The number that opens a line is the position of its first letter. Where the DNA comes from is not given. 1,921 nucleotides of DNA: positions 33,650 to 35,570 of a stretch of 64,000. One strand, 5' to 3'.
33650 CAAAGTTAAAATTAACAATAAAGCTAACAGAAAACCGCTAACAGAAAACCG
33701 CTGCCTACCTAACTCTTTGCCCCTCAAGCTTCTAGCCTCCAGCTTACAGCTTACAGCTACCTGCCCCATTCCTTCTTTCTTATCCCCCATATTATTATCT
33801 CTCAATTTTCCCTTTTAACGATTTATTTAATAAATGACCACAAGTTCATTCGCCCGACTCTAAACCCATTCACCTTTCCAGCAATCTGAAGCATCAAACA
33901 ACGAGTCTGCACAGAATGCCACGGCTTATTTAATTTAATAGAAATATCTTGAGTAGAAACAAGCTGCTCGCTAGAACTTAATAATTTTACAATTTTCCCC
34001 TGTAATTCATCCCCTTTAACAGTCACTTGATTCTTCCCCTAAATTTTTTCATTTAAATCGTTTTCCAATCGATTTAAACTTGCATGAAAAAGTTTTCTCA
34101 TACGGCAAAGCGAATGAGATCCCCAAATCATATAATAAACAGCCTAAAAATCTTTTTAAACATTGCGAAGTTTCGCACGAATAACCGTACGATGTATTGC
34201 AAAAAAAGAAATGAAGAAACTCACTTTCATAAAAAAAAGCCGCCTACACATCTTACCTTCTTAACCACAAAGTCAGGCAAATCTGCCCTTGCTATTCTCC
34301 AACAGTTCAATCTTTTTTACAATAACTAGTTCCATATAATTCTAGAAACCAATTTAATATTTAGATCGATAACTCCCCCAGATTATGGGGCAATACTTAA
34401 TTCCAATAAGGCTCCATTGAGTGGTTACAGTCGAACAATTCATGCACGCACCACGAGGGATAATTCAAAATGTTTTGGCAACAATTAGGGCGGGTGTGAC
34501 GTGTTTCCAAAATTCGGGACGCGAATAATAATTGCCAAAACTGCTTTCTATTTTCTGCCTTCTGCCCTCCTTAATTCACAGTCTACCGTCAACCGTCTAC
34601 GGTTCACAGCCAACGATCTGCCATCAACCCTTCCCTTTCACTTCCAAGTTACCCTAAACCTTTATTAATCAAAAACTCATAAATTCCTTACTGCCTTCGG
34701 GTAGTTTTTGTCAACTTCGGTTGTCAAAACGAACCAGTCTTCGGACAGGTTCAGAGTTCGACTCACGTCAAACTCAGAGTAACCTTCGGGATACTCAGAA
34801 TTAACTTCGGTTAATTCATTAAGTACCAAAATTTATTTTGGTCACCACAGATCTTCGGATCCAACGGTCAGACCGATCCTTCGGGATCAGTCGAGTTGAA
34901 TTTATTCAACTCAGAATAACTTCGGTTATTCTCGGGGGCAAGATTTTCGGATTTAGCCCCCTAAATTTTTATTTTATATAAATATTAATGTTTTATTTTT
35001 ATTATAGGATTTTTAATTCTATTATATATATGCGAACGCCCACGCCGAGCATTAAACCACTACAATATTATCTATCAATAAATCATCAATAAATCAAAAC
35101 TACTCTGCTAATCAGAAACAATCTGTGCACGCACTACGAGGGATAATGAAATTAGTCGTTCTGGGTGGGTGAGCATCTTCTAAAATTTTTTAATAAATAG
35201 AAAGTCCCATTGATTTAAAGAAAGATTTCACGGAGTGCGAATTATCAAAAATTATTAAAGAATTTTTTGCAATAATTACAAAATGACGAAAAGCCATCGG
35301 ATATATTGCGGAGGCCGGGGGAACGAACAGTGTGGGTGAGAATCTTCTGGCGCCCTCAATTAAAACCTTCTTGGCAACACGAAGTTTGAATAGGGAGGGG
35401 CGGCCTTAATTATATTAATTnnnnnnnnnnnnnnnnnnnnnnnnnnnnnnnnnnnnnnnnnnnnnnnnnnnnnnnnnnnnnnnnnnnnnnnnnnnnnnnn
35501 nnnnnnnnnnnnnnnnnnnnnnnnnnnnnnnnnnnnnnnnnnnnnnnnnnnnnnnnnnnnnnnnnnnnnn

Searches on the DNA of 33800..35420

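Call 53: search_rna_families(source=window, start=33800, end=35420, threshold=evalue, max_evalue=10)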
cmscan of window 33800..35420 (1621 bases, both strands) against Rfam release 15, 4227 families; matches with E-value up to 10: 9.
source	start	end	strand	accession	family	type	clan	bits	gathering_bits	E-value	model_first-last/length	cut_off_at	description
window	34641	34678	-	RF01748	nuoG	Cis-reg;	-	17.3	33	1.2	1-43/43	no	nuoG RNA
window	35230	35305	-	RF01883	TUG1_2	Gene; lncRNA;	-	17.3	90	8.8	1-89/89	no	Taurine upregulated gene 1 conserved region 2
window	34046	34091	-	RF04347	Plastid-ccsA-ndhD-2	Cis-reg;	-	16.4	51.5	7.7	1-53/53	no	Plastid-ccsA-ndhD-2 3UTR RNA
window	34973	35056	-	RF02350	psRNA6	Gene; sRNA;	-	16.3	60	0.067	1-333/333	no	Nitrosomonas sRNA psRNA6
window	34872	34888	+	RF01716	PhotoRC-I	Cis-reg;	-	16.1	45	0.39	28-44/44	no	PhotoRC-I RNA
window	34150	34210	+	RF02818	V_AS5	Gene; antisense;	-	15.9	96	5.5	1-129/129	no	Vibrio RNA AS5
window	34640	34709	+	RF02273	FsrA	Gene;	-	14.1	80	7.6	1-83/83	no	FsrA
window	34934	35005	-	RF01675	CrcZ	Gene; sRNA;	-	9.9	95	7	1-398/398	no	Pseudomonas sRNA CrcZ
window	34524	34586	+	RF00023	tmRNA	Gene;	CL00001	7.3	47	2.7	83-140/374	no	transfer-messenger RNA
